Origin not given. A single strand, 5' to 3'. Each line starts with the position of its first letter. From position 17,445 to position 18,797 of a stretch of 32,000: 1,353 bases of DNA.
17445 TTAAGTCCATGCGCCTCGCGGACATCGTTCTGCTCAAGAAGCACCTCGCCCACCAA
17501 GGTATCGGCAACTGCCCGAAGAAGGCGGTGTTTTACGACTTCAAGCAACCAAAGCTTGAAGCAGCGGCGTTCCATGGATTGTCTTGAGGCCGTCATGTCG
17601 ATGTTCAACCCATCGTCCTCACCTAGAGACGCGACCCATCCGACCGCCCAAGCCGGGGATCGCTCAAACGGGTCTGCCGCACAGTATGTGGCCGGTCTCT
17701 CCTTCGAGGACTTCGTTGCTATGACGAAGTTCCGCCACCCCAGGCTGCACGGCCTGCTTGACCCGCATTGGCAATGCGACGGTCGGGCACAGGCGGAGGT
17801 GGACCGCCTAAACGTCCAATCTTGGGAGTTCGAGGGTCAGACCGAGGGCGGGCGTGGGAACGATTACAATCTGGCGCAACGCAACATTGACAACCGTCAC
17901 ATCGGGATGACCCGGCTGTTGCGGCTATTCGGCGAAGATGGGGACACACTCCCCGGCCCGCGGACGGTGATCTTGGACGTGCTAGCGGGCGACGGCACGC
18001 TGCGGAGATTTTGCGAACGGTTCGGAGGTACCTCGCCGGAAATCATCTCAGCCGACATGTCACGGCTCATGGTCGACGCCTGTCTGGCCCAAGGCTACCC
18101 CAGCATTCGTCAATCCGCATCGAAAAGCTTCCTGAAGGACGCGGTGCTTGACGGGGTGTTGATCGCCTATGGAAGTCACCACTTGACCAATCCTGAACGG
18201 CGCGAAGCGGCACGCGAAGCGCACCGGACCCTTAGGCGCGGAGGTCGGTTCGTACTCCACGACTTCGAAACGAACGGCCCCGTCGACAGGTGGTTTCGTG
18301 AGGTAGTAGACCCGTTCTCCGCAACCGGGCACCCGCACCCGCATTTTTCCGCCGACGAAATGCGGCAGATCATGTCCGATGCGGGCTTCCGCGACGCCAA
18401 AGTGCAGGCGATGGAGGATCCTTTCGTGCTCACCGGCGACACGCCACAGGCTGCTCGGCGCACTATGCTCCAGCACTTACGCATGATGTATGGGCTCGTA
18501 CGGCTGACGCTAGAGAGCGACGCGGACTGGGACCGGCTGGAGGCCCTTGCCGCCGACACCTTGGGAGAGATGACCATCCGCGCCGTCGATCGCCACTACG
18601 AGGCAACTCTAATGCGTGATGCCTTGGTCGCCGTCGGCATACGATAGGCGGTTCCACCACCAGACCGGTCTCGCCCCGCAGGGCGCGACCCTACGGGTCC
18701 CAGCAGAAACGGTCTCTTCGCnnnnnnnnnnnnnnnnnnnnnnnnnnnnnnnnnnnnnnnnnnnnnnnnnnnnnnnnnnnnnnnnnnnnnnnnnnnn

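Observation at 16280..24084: Seven-gene, IS-bracketed operon with an enzyme combination I cannot assign to any characterised pathway (candidate orphan small-molecule or modified-amino-acid biosynthetic system)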

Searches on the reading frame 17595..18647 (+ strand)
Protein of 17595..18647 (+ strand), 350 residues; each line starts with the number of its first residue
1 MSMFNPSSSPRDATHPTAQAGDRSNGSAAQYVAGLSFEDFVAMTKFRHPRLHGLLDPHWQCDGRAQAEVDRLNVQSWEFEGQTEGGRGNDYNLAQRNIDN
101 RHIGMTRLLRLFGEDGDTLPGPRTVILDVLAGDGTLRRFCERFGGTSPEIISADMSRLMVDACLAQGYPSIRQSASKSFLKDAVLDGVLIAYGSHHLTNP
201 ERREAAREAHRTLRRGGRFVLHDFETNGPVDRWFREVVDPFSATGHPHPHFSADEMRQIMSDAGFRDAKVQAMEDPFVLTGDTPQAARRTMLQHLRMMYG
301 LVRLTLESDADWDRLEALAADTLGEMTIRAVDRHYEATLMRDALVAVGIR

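Call 3: search_protein_families(library=pfam, proteins=[window:17595-18647:+], max_evalue=0.01)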
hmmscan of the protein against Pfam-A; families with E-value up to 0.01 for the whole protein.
window:17595-18647:+ (350 aa): 3 families
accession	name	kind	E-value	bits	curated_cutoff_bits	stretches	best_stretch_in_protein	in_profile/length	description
PF13489.12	Methyltransf_23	-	1e-08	35.5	27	1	122-267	22-161/164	Methyltransferase domain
PF08241.18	Methyltransf_11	-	5.2e-08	33.9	21.2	1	127-221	1-95/95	Methyltransferase domain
PF13649.12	Methyltransf_25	-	4.9e-07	30.8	27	1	126-217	1-97/97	Methyltransferase domain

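Call 4: search_protein_families(library=ncbifam, proteins=[window:17595-18647:+], max_evalue=0.01)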
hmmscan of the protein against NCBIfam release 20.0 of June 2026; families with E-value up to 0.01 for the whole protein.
window:17595-18647:+ (350 aa): 10 families
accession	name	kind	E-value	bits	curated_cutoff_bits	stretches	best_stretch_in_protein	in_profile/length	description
TIGR01934.1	MenG_MenH_UbiE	subfamily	5.7e-07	29.1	158.35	1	124-240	41-158/223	ubiquinone/menaquinone biosynthesis methyltransferase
NF001241.0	PRK00216.1-2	equivalog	2.2e-06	27.5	327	1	122-237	51-161/231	demethylmenaquinone methyltransferase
NF052510.1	methyltran_MpqE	exception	2.5e-06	27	335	1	124-244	48-172/234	methyl-plastoquinone biosynthesis methyltransferase MpqE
NF045667.1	MTase_DVU1556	equivalog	8.7e-06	25.3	155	1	122-266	22-161/213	DVU_1556 family methyltransferase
NF041537.1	ArsM_AhpD_UU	exception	1.7e-05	23.8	510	1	125-271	79-228/345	arsenite methyltransferase/AhpD domain selenoprotein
NF001240.0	PRK00216.1-1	equivalog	1.8e-05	23.9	378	1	103-242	45-187/251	bifunctional demethylmenaquinone methyltransferase/2-methoxy-6-polyprenyl-1,4-benzoquinol methylase UbiE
NF001244.0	PRK00216.1-5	equivalog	2.2e-05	23.9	216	1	123-227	49-159/236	bifunctional demethylmenaquinone methyltransferase/2-methoxy-6-polyprenyl-1,4-benzoquinol methylase UbiE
NF001242.0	PRK00216.1-3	equivalog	0.00056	19.4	351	1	163-242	119-194/258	bifunctional demethylmenaquinone methyltransferase/2-methoxy-6-polyprenyl-1,4-benzoquinol methylase UbiE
NF008823.0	PRK11873.1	subfamily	0.0017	17.9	263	1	200-275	160-233/272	arsenite methyltransferase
NF047649.1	MTase_UXPK_star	exception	0.0044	16.1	460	1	125-224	80-184/283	methyltransferase/UXPK-star double selenoprotein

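Call 56: search_solved_structures(query=window:17595-18647:+, max_evalue=0.01)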
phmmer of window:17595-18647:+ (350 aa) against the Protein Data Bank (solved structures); distinct sequences matched with E-value up to 0.01: 6.
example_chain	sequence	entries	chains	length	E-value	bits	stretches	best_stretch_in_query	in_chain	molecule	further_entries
6uv6_A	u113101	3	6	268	7.3e-06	28.3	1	176-266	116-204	D-glucose O-methyltransferase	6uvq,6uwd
3ccf_A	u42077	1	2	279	6.1e-05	25.3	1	112-230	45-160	Cyclopropane-fatty-acyl-phospholipid synthase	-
3bus_A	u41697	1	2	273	0.0001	24.5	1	180-247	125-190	Methyltransferase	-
1xxl_A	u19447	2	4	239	0.00065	21.9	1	142-296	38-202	YcgJ protein | ycgJ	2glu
1vlm_A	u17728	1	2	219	0.0039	19.3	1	151-271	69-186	SAM-dependent methyltransferase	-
3dli_A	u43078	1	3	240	0.0052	18.9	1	126-280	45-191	methyltransferase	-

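Call 100: search_protein_families(library=padloc, proteins=[window:17595-18647:+], max_evalue=0.001)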
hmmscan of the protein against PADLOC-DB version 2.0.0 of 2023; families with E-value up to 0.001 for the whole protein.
window:17595-18647:+ (350 aa): 1 family
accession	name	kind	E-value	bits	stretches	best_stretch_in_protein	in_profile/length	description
PDLC04134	mad2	-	1.8e-05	21.8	1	120-267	289-420/492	mads_2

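Call 103: search_dna_similar(query=window:17595-18647:+, collection=plasmids, mode=protein, max_rows=15, max_evalue=0.00001)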
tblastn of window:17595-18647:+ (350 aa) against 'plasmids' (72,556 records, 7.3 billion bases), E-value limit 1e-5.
Records with a match: 9; places in all: 9; records where one place covers at least 80% of the query: 7.
Best place of each record, by identity: >=99% 4; 95-99% 1; <60% 4.
By first word of the organism name: Cereibacter 5; Tistrella 1; Streptomyces 1; Pandoraea 1; Sinorhizobium 1.
By predicted mobility (MOB-suite, as given by PLSDB): conjugative 7; non-mobilizable 1; mobilizable 1.
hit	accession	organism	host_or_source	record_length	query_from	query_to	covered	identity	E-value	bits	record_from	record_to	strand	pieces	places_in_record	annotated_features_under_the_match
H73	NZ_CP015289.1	Cereibacter sphaeroides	Cereibacter sphaeroides 2.4.1,single ...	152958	1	350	100%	100.0%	0e+0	689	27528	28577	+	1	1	methyltransferase domain-containing protein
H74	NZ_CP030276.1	Cereibacter sphaeroides 2.4.1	cell culture,laboratory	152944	1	350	100%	100.0%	0e+0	689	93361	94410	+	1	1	methyltransferase domain-containing protein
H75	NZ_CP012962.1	Cereibacter sphaeroides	cell culture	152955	1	350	100%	100.0%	0e+0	689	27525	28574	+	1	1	methyltransferase domain-containing protein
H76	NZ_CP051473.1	Cereibacter sphaeroides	cell culture,laboratory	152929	1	350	100%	100.0%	0e+0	689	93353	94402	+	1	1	methyltransferase domain-containing protein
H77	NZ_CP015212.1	Cereibacter sphaeroides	Cereibacter sphaeroides 2.4.1,single ...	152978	1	350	100%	97.5%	3e-156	693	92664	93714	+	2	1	hypothetical protein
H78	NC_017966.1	Tistrella mobilis KA081020-065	-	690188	22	350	94%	47.4%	4e-72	250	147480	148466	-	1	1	class I SAM-dependent methyltransferase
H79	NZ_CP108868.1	Streptomyces sp. NBC_00829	-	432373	30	316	82%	34.4%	6e-32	134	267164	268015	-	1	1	class I SAM-dependent methyltransferase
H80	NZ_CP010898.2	Pandoraea vervacti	bacteria,uncultivated field soil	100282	73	328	73%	27.5%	2e-11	73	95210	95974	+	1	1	class I SAM-dependent methyltransferase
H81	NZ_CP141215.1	Sinorhizobium meliloti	alfalfa,Isolate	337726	115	252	39%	36.2%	1e-12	77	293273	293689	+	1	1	none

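Call 105: get_annotated_region(hit=H78, flank=10000)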
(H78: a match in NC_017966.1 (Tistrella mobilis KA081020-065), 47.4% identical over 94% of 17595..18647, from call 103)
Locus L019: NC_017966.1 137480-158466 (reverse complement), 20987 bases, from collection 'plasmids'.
description: Tistrella mobilis KA081020-065 plasmid pTM2, complete sequence
organism: Tistrella mobilis KA081020-065 (NCBI taxid 1110502)
taxonomy: Bacteria; Pseudomonadota; Alphaproteobacteria; Geminicoccales; Geminicoccaceae; Tistrella; Tistrella mobilis; Tistrella mobilis KA081020-065
host: -; source: -; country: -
typing (MOB-suite, as given by PLSDB): non-mobilizable
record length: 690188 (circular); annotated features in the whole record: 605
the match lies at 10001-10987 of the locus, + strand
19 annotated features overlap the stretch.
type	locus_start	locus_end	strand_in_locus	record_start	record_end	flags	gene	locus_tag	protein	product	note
CDS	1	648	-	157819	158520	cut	-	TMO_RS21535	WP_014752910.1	pirin family protein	-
CDS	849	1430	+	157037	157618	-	-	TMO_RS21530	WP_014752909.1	TetR/AcrR family transcriptional regulator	GO:0006355 - regulation of DNA-templated transcription [Evidence IEA]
CDS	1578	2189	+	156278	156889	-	-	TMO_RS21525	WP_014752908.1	membrane protein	-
CDS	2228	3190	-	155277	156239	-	-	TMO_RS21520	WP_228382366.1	ABC transporter substrate-binding protein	-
CDS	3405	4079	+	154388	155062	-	-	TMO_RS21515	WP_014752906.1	TetR/AcrR family transcriptional regulator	GO:0006355 - regulation of DNA-templated transcription [Evidence IEA]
CDS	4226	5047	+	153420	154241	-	-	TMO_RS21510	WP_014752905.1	ABC transporter permease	-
CDS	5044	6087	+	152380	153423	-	-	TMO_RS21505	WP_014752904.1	NAD(P)-dependent oxidoreductase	-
CDS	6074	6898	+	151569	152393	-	-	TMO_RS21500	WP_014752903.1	GNAT family N-acetyltransferase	-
CDS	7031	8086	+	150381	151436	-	-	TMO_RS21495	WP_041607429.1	dihydrodipicolinate synthase family protein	-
CDS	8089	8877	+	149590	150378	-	-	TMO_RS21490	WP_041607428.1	ABC transporter ATP-binding protein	-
CDS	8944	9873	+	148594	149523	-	-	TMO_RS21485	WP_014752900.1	LysR family transcriptional regulator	-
CDS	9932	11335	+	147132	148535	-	-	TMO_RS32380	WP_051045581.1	class I SAM-dependent methyltransferase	-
CDS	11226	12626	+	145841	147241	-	-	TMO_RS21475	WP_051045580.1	asparagine synthase-related protein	GO:0006529 - asparagine biosynthetic process [Evidence IEA]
CDS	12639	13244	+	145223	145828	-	-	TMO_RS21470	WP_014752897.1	LysE family translocator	-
CDS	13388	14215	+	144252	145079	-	-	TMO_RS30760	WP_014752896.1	M48 family metalloprotease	GO:0006508 - proteolysis [Evidence IEA]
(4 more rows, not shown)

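Call 106: get_annotated_region(hit=H79, flank=10000)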
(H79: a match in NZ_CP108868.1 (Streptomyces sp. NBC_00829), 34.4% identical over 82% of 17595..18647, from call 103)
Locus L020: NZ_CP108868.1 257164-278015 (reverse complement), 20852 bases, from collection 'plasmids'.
description: Streptomyces sp. NBC_00829 plasmid unnamed1, complete sequence
organism: Streptomyces sp. NBC_00829 (NCBI taxid 2903679)
taxonomy: Bacteria; Actinomycetota; Actinomycetes; Kitasatosporales; Streptomycetaceae; Streptomyces; Streptomyces sp. NBC 00829
host: -; source: -; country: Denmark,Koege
typing (MOB-suite, as given by PLSDB): mobilizable; relaxase MOBP
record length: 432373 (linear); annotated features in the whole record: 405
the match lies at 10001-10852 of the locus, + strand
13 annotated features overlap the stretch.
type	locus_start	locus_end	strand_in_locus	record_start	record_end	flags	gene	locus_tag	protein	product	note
CDS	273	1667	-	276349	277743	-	-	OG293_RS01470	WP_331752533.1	IS1380 family transposase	-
CDS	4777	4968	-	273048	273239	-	-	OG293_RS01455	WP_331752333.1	MbtH family protein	-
CDS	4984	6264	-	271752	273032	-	-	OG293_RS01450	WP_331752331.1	glutamate synthase-related protein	GO:0006537 - glutamate biosynthetic process [Evidence IEA]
CDS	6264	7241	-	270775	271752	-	-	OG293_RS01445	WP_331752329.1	asparagine synthetase A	-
CDS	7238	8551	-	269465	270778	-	-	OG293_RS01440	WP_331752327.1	methylaspartate mutase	-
CDS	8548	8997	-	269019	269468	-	-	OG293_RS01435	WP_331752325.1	cobalamin B12-binding domain-containing protein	-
CDS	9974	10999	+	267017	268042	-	-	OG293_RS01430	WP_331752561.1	class I SAM-dependent methyltransferase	-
CDS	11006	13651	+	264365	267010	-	-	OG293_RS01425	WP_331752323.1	amino acid adenylation domain-containing protein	-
CDS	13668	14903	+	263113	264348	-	-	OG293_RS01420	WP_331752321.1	condensation domain-containing protein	-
CDS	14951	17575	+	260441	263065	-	-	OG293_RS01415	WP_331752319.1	amino acid adenylation domain-containing protein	-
CDS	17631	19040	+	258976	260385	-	-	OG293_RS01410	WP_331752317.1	FAD-binding oxidoreductase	-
CDS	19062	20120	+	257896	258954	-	-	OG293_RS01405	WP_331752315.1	amino acid--tRNA ligase-related protein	GO:0043039 - tRNA aminoacylation [Evidence IEA]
CDS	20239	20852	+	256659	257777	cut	-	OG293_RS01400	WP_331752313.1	cytochrome P450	-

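Call 108: search_protein_families(library=pfam, proteins=[L019:11226-12626:+], max_evalue=0.1)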
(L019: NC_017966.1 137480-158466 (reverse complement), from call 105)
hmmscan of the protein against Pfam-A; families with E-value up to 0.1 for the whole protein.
L019:11226-12626:+ (466 aa): 7 families
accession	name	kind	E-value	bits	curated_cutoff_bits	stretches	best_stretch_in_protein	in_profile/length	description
PF00733.27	Asn_synthase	-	5.8e-58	197.7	21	2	165-302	3-140/354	Asparagine synthase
PF13537.11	GATase_7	-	5.7e-41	139.8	25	1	4-120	2-121/123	Glutamine amidotransferase domain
PF13522.11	GATase_6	-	3.4e-34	118.1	27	1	1-116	14-130/130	Glutamine amidotransferase domain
PF06508.19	QueC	-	0.00035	20.6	22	1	184-235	4-57/210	Queuosine biosynthesis protein QueC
PF12481.13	DUF3700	-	0.0022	17.9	27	1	71-116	126-172/228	Aluminium induced protein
PF01507.26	PAPS_reduct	-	0.0023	18.4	22.5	1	182-287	2-108/175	Phosphoadenosine phosphosulfate reductase domain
PF01171.26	ATP_bind_3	-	0.014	15.6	27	1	183-236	3-64/182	PP-loop family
